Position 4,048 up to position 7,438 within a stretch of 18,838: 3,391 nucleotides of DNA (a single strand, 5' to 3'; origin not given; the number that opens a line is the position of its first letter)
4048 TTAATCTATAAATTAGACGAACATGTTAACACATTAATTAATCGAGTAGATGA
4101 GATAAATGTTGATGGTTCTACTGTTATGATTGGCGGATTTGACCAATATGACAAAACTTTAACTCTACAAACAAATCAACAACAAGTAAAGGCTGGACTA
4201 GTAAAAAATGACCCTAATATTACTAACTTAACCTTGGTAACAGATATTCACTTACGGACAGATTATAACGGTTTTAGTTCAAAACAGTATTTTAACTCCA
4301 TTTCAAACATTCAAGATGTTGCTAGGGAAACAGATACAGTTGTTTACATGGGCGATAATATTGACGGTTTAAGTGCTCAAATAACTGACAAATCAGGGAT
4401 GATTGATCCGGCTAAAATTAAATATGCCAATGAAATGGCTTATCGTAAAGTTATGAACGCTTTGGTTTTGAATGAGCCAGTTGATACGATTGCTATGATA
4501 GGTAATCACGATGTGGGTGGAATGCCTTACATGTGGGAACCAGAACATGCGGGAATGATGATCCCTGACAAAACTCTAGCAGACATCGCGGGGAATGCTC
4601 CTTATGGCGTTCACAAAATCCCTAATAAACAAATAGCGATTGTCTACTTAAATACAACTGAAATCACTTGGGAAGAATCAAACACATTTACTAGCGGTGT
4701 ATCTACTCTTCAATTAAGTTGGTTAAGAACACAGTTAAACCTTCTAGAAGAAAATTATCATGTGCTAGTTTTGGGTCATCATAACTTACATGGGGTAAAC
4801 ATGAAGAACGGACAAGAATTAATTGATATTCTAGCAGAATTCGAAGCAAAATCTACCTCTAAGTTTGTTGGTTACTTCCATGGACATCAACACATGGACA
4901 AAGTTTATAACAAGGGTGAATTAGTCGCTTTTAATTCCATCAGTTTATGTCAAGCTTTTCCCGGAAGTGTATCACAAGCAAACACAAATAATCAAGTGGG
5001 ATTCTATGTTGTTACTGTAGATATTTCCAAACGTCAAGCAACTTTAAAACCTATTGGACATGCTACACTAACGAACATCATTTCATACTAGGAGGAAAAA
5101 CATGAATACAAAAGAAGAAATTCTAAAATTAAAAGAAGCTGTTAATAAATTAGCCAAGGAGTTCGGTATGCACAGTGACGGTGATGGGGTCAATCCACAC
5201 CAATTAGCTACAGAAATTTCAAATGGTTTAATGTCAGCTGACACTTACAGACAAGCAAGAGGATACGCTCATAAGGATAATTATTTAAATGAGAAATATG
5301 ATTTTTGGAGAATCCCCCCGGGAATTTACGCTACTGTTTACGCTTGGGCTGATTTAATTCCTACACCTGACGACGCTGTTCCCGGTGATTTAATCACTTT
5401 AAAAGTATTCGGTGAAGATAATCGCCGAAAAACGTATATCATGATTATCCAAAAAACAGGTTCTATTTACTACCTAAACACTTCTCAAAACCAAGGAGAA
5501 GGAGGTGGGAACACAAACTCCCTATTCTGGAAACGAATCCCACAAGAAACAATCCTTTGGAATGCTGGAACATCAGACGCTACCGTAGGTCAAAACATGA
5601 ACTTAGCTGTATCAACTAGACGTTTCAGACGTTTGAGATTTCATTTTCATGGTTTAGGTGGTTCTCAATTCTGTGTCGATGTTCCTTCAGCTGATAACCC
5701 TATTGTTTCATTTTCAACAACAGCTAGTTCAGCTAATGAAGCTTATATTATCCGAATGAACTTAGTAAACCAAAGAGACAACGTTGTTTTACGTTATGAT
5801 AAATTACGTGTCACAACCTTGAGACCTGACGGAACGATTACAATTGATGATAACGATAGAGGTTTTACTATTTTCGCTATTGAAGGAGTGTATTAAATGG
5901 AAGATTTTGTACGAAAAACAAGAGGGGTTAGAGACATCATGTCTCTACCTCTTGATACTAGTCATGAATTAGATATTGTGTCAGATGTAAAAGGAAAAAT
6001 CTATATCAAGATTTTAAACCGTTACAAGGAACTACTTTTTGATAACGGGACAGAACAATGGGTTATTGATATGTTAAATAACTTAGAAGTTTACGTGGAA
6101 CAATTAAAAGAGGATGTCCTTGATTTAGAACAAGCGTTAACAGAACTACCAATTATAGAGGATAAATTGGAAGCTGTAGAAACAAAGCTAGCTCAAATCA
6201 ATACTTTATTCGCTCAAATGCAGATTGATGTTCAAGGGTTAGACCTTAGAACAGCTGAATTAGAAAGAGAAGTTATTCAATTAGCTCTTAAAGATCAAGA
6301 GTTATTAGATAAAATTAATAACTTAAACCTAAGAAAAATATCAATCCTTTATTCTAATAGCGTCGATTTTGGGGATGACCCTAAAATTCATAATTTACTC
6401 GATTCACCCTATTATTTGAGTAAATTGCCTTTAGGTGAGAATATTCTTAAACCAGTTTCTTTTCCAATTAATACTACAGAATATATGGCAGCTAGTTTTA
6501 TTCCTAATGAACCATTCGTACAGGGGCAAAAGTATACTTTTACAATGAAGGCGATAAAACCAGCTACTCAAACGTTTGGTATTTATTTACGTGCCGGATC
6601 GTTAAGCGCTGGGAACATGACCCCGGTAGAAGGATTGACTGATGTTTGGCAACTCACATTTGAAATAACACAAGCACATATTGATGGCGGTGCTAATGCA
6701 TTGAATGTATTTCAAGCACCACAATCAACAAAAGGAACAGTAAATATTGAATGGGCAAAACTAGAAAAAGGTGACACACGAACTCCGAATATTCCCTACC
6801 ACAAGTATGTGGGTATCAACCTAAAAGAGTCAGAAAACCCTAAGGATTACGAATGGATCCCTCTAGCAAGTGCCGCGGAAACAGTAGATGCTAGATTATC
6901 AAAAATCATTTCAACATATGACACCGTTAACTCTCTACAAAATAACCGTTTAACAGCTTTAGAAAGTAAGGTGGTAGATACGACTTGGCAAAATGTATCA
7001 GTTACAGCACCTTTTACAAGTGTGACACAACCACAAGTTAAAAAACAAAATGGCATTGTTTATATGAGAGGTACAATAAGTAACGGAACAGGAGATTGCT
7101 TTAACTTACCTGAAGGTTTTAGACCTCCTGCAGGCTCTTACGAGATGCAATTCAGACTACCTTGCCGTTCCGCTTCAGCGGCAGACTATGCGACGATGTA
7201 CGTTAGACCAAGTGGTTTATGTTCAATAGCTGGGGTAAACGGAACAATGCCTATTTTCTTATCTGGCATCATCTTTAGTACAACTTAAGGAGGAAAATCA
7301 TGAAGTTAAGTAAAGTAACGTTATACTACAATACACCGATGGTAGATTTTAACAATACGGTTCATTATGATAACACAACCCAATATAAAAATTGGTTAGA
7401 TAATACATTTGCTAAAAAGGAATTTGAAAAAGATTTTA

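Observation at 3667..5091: Calcineurin-like metallophosphoesterase domain fused to a structural-module protein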

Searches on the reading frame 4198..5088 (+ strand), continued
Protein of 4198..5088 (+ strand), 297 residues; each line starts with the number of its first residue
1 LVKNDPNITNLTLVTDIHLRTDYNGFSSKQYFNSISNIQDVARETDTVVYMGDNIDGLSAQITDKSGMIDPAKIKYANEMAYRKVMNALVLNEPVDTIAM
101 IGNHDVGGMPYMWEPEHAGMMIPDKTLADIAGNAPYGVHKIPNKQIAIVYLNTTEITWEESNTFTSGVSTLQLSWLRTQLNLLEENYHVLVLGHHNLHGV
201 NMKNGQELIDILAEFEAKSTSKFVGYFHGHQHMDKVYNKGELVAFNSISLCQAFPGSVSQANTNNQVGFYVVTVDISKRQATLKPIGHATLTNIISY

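Call 101: find_encoding_contigs(protein=P0224, flank=10000, max_places=1)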
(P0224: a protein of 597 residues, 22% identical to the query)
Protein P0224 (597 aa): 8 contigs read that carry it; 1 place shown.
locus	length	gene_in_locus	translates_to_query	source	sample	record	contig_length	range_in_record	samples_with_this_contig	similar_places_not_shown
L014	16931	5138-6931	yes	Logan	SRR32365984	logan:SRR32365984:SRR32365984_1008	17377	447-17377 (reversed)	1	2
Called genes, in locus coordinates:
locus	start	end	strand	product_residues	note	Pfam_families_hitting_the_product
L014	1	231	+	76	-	?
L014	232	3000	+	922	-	-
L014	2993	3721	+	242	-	-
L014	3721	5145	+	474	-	PF06605:Prophage_tail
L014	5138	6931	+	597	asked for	PF18667:BppU_IgG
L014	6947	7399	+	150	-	-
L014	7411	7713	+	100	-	PF27183:Phage_YomQ_N (faint)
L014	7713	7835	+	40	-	-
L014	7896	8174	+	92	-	-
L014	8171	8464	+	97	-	-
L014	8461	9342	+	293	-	PF01510:Amidase_2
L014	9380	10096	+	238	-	PF02661:Fic (weak)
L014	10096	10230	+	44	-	-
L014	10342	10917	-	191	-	-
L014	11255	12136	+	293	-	PF28265:Acyl_LnsA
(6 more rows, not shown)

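Call 102: find_encoding_contigs(protein=P0237, flank=10000, max_places=1)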
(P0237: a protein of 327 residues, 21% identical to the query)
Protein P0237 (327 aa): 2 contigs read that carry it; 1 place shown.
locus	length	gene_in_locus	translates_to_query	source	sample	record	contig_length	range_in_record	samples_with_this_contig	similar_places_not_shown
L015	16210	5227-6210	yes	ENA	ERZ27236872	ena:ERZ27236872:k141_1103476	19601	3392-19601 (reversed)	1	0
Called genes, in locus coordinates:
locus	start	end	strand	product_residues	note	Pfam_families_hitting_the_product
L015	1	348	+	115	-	?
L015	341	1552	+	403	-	-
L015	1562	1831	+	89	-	-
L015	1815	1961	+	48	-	-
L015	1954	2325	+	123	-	-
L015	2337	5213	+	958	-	PF07523:Big_3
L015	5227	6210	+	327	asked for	PF00149:Metallophos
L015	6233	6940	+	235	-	PF01510:Amidase_2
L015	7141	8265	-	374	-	PF00589:Phage_integrase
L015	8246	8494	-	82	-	-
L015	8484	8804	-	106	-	PF01381:HTH_3 (weak)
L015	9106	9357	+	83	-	-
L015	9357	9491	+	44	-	-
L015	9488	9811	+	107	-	-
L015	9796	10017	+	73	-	-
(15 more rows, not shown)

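Call 105: search_dna_similar(collection=phages, query=L012:6043-6801:+, mode=protein, max_evalue=0.001, max_rows=60, rows=spread)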
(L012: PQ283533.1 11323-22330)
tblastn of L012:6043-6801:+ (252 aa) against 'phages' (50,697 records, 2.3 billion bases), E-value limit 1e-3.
Records with a match: 48; places in all: 48; records where one place covers at least 80% of the query: 28.
Best place of each record, by identity: >=99% 2; 60-80% 1; <60% 45.
By first word of the organism name: Enterococcus 46; Acinetobacter 1; Bacteriophage 1.
By host as written in the record: Enterococcus faecalis strain Sorialis 7; Enterococcus faecium ATCC 19434 7; Enterococcus faecalis strain AH7 6; Enterococcus faecalis strain AH6 4; Enterococcus faecium 4; - 3; Enterococcus faecalis 2003 2; Enterococcus sp. 2; and 10 more.
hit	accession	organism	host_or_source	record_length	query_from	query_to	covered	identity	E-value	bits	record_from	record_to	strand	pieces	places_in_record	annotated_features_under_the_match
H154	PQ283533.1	Enterococcus phage vB_ElaS_B1578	Enterococcus sp. VKM B-1578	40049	1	252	100%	99.6%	9e-162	501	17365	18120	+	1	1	tail fiber protein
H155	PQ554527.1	Acinetobacter phage D2SVT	Acinetobacter baumannii AB5075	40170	1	252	100%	99.6%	9e-162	501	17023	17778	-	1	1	minor head protein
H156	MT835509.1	Bacteriophage sp.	human fecal samples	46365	1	252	100%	76.6%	2e-128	405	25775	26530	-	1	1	record has no annotation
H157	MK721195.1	Enterococcus phage vB_EfaP_Efmus1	Enterococcus faecalis strain Sorialis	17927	1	251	100%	29.8%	9e-19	91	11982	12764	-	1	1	hypothetical protein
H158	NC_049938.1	Enterococcus phage vB_EfaP_Efmus1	Enterococcus faecalis strain Sorialis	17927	1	251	100%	29.8%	9e-19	91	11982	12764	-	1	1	minor head protein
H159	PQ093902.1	Enterococcus phage A149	Enterococcus faecalis V583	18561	1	251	100%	29.8%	2e-18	90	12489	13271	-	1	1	hypothetical protein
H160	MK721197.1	Enterococcus phage vB_EfaP_Efmus2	Enterococcus faecalis strain Sorialis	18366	1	251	100%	29.4%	1e-18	90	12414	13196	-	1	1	hypothetical protein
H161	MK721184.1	Enterococcus phage vB_EfaP_Ef7.3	Enterococcus faecalis strain AH7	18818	1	251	100%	29.4%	6e-18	88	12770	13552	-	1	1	hypothetical protein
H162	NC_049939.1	Enterococcus phage vB_EfaP_Ef7.3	Enterococcus faecalis strain AH7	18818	1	251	100%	29.4%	6e-18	88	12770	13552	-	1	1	minor head protein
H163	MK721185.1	Enterococcus phage vB_EfaP_Efmus3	Enterococcus faecalis strain Sorialis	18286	1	251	100%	29.4%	9e-18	88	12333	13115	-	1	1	hypothetical protein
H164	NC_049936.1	Enterococcus phage vB_EfaP_Efmus3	Enterococcus faecalis strain Sorialis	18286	1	251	100%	29.4%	9e-18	88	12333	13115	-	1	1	minor head protein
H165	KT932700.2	Enterococcus phage vB_EfaP_IME195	Enterococcus faecalis 2003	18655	1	251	100%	29.0%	7e-18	88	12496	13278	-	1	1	hypothetical protein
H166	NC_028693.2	Enterococcus phage vB_EfaP_IME195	Enterococcus faecalis 2003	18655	1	251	100%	29.0%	7e-18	88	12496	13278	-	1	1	minor head protein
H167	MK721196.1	Enterococcus phage vB_EfaP_Ef6.3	Enterococcus faecalis strain AH6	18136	4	252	99%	29.2%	1e-25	110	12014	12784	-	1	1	hypothetical protein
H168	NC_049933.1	Enterococcus phage vB_EfaP_Ef6.3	Enterococcus faecalis strain AH6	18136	4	252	99%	29.2%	1e-25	110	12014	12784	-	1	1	minor head protein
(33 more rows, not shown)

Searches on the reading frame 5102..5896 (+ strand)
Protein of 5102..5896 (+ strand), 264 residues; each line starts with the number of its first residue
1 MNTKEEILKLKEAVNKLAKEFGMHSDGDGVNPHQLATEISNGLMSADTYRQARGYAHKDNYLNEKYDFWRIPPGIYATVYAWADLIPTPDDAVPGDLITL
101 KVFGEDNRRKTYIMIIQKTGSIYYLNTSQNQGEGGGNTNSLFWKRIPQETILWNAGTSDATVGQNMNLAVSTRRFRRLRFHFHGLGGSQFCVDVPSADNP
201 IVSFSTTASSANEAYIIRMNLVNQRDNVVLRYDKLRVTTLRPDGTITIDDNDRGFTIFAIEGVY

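Call 19: search_protein_families(library=phrogs, proteins=[window:5102-5896:+], max_evalue=0.00001)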
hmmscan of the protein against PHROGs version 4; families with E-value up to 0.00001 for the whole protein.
window:5102-5896:+ (264 aa): 1 family
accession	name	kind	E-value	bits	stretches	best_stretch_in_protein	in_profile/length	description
phrog_11663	-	head and packaging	3.2e-100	335.9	1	4-264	2-261/261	minor head protein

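Call 20: search_protein_families(library=pfam, proteins=[window:5102-5896:+], max_evalue=0.01)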
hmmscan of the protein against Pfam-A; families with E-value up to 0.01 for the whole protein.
window:5102-5896:+ (264 aa): 0 families

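Call 42: search_solved_structures(query=window:5102-5896:+, max_evalue=0.1)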
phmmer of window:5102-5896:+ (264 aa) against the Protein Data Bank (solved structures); distinct sequences matched with E-value up to 0.1: 0.

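Call 107: search_solved_structures(query=A6, max_evalue=1, show_alignments=2)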
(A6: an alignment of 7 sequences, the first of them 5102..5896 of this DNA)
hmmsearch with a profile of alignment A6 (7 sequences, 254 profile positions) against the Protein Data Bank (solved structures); distinct sequences matched with E-value up to 1: 4.
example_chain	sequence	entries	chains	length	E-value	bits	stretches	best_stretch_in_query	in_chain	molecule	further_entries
6v8i_BJ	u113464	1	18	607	1.5e-06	31.5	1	56-252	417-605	Fiber Lower, gp62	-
9j1l_3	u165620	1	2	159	0.00026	24.2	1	16-50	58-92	FtbO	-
9j1l_O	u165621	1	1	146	0.00041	23.5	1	16-51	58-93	FtbO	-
6m8n_A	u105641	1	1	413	0.067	16.3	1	19-70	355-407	P5AFcnA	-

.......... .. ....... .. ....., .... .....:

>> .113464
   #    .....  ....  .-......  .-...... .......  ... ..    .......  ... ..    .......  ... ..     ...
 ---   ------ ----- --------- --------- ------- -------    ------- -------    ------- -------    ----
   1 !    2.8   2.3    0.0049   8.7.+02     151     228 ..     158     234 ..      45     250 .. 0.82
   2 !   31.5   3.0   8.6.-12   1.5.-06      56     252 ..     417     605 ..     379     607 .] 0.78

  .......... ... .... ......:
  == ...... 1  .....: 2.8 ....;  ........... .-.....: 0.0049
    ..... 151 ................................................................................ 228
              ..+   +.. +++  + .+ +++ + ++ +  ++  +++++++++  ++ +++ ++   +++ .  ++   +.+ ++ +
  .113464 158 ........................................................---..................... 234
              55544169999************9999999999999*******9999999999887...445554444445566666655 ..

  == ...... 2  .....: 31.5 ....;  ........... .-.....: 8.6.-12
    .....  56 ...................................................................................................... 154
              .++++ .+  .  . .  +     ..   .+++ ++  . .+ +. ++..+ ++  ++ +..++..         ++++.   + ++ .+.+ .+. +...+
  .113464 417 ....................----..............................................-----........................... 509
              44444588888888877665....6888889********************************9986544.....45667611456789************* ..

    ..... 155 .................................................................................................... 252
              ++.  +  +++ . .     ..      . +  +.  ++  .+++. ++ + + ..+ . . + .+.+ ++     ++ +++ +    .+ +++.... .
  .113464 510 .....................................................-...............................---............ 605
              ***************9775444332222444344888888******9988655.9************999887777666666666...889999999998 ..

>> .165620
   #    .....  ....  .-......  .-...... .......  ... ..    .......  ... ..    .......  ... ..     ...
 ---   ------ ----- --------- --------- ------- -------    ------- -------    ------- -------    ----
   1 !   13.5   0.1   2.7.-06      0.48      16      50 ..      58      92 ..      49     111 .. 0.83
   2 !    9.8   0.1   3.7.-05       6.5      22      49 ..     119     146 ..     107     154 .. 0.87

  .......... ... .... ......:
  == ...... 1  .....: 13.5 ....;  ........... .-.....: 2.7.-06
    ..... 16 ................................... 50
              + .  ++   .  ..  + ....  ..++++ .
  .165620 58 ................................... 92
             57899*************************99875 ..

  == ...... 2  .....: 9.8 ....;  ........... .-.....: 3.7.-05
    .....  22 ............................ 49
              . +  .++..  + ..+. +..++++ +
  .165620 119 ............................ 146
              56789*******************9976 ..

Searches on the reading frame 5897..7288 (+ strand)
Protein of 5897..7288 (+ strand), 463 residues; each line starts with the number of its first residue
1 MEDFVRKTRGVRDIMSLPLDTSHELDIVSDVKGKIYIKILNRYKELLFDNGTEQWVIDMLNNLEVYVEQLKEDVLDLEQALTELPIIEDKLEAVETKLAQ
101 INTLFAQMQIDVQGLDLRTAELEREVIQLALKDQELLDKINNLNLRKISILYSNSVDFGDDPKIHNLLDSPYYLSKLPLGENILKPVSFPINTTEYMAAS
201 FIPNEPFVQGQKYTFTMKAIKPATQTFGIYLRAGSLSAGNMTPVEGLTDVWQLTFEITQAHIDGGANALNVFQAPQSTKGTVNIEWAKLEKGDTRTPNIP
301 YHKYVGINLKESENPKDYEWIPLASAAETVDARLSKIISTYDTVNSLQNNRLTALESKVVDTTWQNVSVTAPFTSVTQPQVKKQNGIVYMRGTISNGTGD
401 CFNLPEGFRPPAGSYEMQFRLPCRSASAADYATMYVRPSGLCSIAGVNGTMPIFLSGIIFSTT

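Call 19: search_protein_families(library=phrogs, proteins=[window:5897-7288:+], max_evalue=0.00001)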
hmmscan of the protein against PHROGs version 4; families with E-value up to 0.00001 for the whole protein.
window:5897-7288:+ (463 aa): 5 families
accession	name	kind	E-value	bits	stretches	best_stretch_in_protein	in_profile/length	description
phrog_9884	-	unknown function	4.9e-59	201.4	1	165-340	361-536/699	-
phrog_10054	-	unknown function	1.5e-55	190.1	1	163-320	392-548/735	-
phrog_33923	-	unknown function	1.2e-34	119.5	1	162-323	994-1161/2146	-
phrog_13726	-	unknown function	4.8e-18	65.9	1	187-362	506-671/800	-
phrog_21973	-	tail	9.8e-08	29.9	1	181-305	2400-2521/3605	tail protein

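Call 20: search_protein_families(library=pfam, proteins=[window:5897-7288:+], max_evalue=0.01)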
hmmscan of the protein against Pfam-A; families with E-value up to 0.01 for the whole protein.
window:5897-7288:+ (463 aa): 0 families

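Call 43: search_solved_structures(query=window:5897-7288:+, max_evalue=0.1)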
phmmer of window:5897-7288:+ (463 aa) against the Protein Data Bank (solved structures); distinct sequences matched with E-value up to 0.1: 1.
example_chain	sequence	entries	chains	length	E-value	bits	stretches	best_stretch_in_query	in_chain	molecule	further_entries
6r5w_A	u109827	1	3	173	0.056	15.6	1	387-462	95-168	Gp15 protein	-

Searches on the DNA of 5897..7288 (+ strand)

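Call 89: search_dna_similar(collection=phages, query=window:5897-7288:+, mode=near, max_rows=25)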
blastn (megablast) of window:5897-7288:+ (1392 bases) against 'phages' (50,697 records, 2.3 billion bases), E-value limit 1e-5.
Records with a match: 13; places in all: 13; records where one place covers at least 80% of the query: 0.
Best place of each record, by identity: 80-90% 13.
By first word of the organism name: Enterococcus 13.
By host as written in the record: Enterococcus faecium ATCC 19434 7; Enterococcus faecium strain C410 2; Enterococcus faecium 2; Enterococcus faecium E1071 1; Enterococcus sp. 1.
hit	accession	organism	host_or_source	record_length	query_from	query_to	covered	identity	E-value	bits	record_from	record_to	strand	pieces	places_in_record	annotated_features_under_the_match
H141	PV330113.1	Enterococcus phage phiEFM12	Enterococcus faecium ATCC 19434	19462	1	1392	70%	86.1%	5e-147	1048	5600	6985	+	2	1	hypothetical protein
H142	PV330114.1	Enterococcus phage phiEFM13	Enterococcus faecium ATCC 19434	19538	1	1392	70%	86.1%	5e-147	1048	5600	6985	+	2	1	hypothetical protein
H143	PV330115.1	Enterococcus phage phiEFM14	Enterococcus faecium ATCC 19434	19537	1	1392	70%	86.1%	5e-147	1048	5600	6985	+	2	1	hypothetical protein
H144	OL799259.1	Enterococcus phage phiSHEF14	Enterococcus faecium E1071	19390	1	1392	69%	86.1%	2e-150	1026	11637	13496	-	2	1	hypothetical protein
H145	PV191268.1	Enterococcus phage phiEFM08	Enterococcus faecium ATCC 19434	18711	1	429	31%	88.8%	5e-147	527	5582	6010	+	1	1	hypothetical protein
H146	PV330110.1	Enterococcus phage phiEFM09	Enterococcus faecium ATCC 19434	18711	1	429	31%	88.8%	5e-147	527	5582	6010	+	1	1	hypothetical protein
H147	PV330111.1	Enterococcus phage phiEFM10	Enterococcus faecium ATCC 19434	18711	1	429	31%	88.8%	5e-147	527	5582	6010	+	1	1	hypothetical protein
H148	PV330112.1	Enterococcus phage phiEFM11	Enterococcus faecium ATCC 19434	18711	1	429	31%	88.8%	5e-147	527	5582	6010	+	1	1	hypothetical protein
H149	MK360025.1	Enterococcus phage vB_EfaP_Zip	Enterococcus faecium strain C410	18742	1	429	31%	87.6%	1e-138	499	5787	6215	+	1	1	hypothetical protein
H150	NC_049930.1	Enterococcus phage vB_EfaP_Zip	Enterococcus faecium strain C410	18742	1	429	31%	87.6%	1e-138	499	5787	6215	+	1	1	hypothetical protein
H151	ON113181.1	Enterococcus phage vB_OCPT_Ump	Enterococcus sp.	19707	1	429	31%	87.2%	3e-135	488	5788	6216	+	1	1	hypothetical protein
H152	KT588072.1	Enterococcus phage IME-EFm5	Enterococcus faecium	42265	496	913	30%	84.3%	7e-111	407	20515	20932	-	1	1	minor tail protein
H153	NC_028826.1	Enterococcus phage IME-EFm5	Enterococcus faecium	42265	496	913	30%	84.3%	7e-111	407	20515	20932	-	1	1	distal tail protein Dit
